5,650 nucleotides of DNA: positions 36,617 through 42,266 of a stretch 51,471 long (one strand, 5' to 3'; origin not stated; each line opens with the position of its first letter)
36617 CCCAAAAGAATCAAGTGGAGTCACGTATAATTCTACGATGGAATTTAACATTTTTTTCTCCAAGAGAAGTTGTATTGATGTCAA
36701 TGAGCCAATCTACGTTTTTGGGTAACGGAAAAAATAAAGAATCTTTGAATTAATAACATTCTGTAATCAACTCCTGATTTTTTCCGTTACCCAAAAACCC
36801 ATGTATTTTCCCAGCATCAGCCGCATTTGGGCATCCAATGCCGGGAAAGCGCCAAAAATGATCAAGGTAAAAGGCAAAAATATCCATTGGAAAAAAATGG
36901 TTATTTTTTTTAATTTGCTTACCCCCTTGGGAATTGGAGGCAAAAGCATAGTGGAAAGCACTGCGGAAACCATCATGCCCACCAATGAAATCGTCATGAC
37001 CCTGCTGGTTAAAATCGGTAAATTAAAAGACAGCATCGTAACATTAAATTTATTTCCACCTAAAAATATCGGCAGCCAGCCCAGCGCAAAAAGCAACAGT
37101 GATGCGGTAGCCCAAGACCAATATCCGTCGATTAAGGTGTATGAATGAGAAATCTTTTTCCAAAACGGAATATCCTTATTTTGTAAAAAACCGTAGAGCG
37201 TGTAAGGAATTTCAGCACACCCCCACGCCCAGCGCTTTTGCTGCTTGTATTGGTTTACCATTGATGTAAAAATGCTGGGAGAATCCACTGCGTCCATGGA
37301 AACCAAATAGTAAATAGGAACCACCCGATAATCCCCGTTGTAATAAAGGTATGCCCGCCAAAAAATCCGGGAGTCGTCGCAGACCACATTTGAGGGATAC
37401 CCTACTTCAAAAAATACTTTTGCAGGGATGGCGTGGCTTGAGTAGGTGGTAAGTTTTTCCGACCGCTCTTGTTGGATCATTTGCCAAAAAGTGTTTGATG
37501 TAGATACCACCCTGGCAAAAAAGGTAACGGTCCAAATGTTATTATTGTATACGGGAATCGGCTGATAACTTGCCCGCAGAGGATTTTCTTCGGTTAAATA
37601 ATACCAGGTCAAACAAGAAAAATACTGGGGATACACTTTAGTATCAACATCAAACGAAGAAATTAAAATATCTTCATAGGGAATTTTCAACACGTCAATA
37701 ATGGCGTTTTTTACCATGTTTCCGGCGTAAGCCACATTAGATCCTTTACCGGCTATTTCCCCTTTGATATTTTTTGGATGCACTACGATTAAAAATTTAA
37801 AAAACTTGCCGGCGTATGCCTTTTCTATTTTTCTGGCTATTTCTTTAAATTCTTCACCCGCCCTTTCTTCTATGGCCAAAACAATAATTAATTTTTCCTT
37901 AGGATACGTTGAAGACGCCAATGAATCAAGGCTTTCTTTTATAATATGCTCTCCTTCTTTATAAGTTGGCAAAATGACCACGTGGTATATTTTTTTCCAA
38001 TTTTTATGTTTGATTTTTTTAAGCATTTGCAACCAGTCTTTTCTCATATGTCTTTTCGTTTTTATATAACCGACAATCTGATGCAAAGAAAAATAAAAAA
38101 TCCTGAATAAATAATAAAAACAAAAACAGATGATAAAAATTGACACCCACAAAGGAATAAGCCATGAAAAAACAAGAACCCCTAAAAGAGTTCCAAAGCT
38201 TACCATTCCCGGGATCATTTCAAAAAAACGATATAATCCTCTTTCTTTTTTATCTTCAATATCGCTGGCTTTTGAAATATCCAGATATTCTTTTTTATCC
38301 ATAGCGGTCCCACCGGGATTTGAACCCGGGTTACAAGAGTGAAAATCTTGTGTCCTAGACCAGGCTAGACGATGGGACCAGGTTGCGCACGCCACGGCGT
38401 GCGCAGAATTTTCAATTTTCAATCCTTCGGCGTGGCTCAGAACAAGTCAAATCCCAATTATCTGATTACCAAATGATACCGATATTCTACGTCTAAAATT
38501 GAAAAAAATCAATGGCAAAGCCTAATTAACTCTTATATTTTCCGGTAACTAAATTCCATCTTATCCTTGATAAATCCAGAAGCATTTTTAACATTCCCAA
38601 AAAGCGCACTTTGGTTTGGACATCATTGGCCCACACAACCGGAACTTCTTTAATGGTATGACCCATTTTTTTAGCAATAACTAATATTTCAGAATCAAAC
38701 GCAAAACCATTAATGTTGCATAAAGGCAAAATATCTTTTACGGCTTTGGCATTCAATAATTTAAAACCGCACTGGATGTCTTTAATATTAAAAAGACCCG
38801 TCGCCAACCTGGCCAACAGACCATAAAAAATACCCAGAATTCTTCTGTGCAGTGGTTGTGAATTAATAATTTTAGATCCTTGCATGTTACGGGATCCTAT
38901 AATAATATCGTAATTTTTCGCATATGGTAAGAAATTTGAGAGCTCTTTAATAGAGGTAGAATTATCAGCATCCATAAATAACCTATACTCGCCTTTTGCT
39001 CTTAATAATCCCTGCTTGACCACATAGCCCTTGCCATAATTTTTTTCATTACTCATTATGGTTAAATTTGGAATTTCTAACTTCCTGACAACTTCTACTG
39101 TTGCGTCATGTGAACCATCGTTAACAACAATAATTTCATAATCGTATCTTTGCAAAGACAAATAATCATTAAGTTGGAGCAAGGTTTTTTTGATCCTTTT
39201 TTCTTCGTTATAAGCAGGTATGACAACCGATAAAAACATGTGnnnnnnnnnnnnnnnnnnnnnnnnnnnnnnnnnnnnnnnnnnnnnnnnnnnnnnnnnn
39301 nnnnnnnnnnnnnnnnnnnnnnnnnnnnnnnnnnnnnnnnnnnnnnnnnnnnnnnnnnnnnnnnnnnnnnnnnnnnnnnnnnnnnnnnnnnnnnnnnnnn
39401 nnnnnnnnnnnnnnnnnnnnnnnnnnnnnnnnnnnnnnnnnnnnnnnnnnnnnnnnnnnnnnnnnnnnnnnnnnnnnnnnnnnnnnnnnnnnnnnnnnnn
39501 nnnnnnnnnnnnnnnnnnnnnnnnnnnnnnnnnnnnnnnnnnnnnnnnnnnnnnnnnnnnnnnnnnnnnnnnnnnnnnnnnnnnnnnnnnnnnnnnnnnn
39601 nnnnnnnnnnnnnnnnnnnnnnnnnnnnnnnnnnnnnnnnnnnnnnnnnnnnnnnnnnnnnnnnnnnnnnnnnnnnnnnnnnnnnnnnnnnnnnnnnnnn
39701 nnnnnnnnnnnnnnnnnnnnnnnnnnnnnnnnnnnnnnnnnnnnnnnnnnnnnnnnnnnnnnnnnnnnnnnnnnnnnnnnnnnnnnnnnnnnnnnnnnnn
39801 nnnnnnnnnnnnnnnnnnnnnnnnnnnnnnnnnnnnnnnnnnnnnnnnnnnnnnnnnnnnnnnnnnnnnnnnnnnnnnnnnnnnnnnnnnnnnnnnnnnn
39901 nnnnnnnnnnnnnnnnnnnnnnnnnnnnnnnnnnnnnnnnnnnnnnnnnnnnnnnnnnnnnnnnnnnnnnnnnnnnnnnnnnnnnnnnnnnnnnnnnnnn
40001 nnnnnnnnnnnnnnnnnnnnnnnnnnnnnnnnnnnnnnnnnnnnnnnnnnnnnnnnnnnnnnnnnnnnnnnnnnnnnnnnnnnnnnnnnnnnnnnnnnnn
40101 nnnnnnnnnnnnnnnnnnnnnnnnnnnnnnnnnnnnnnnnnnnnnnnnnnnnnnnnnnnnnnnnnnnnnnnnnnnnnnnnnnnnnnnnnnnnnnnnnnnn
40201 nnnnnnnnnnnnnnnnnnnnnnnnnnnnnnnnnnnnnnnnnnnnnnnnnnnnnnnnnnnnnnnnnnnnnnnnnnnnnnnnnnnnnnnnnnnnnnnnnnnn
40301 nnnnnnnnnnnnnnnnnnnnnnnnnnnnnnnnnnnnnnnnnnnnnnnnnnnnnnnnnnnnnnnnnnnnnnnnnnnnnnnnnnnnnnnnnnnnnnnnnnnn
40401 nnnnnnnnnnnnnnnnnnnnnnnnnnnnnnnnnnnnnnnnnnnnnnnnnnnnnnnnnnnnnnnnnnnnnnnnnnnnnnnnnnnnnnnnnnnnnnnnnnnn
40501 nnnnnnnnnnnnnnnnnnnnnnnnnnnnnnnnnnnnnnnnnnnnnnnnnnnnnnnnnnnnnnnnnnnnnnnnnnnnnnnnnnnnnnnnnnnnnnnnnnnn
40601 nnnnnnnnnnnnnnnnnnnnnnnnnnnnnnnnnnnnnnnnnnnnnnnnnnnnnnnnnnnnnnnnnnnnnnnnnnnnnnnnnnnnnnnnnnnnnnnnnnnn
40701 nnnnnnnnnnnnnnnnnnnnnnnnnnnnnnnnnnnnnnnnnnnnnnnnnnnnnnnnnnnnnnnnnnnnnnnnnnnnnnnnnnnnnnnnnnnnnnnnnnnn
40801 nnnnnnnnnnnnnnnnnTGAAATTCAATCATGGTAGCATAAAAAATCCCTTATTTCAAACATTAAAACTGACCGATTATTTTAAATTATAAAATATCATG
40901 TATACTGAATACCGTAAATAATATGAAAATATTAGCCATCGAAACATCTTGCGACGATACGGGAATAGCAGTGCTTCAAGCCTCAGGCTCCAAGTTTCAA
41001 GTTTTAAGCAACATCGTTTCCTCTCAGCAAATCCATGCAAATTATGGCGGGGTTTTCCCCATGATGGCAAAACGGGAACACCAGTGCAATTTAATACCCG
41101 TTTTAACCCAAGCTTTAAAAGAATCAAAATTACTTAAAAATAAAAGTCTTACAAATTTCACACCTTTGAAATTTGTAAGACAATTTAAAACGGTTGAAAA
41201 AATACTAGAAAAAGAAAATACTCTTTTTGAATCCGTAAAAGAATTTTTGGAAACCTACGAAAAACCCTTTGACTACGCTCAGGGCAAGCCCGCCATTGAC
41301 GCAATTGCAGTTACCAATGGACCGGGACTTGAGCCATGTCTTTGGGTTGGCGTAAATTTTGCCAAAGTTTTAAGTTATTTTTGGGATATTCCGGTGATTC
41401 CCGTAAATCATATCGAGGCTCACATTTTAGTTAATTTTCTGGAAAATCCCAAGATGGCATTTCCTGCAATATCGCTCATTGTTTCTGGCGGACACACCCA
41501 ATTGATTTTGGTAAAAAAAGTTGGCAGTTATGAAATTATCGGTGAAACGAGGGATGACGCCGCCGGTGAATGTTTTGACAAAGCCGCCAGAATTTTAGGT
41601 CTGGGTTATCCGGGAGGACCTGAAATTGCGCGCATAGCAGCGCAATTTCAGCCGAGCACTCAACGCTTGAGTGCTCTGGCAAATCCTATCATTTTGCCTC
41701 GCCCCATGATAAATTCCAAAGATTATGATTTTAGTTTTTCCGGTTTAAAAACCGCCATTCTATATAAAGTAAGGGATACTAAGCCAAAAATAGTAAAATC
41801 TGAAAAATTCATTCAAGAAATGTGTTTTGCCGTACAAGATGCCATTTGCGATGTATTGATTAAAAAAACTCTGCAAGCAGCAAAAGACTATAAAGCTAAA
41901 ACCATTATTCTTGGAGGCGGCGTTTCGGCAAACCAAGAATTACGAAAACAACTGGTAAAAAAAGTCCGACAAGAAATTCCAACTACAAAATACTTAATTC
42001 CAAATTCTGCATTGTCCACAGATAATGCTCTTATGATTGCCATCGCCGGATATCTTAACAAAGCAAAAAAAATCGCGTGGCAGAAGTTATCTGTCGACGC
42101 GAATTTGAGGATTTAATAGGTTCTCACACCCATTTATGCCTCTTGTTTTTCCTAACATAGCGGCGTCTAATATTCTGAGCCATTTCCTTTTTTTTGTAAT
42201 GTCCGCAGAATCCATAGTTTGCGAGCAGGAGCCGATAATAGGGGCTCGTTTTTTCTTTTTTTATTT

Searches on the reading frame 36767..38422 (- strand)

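Call 10: search_protein_families(library=pfam, proteins=[window:36767-38422:-], max_evalue=0.001)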
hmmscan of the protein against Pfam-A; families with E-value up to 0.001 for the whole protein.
window:36767-38422:- (551 aa): 1 family
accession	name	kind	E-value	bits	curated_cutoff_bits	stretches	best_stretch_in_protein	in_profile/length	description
PF03142.21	Chitin_synth_2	-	0.00049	19.3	27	1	134-182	14-63/527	Chitin synthase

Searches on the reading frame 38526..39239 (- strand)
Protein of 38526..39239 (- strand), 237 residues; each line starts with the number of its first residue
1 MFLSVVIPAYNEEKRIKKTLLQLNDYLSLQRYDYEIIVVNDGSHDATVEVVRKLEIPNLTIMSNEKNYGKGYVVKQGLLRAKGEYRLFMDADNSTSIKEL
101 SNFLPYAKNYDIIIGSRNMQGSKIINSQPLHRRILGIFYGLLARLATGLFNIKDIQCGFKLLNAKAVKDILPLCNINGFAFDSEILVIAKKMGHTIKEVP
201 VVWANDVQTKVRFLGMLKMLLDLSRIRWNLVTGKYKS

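Call 10: search_protein_families(library=pfam, proteins=[window:38526-39239:-], max_evalue=0.001)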
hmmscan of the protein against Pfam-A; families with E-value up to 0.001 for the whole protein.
window:38526-39239:- (237 aa): 3 families
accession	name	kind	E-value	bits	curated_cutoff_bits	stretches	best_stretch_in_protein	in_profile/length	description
PF00535.33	Glycos_transf_2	-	3.6e-29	102.3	23.3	1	4-170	1-167/168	Glycosyl transferase family 2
PF10111.15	Glyco_tranf_2_2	-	1e-11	45.3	27.3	1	4-105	1-104/276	Glycosyltransferase like family 2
PF13641.12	Glyco_tranf_2_3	-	5.9e-07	30.2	27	1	3-114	3-120/230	Glycosyltransferase like family 2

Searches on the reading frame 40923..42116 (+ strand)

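Call 10: search_protein_families(library=pfam, proteins=[window:40923-42116:+], max_evalue=0.001)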
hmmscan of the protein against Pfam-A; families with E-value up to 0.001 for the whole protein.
window:40923-42116:+ (397 aa): 2 families
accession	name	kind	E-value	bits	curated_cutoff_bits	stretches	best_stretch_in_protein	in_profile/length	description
PF00814.31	TsaD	-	7e-81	272.2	24.8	2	120-373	45-263/264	tRNA N6-adenosine threonylcarbamoyltransferase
PF22521.2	HypF_C_2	-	9.2e-06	26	27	1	292-351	161-220/241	Carbamoyltransferase, Kae1-like Domain, second subdomain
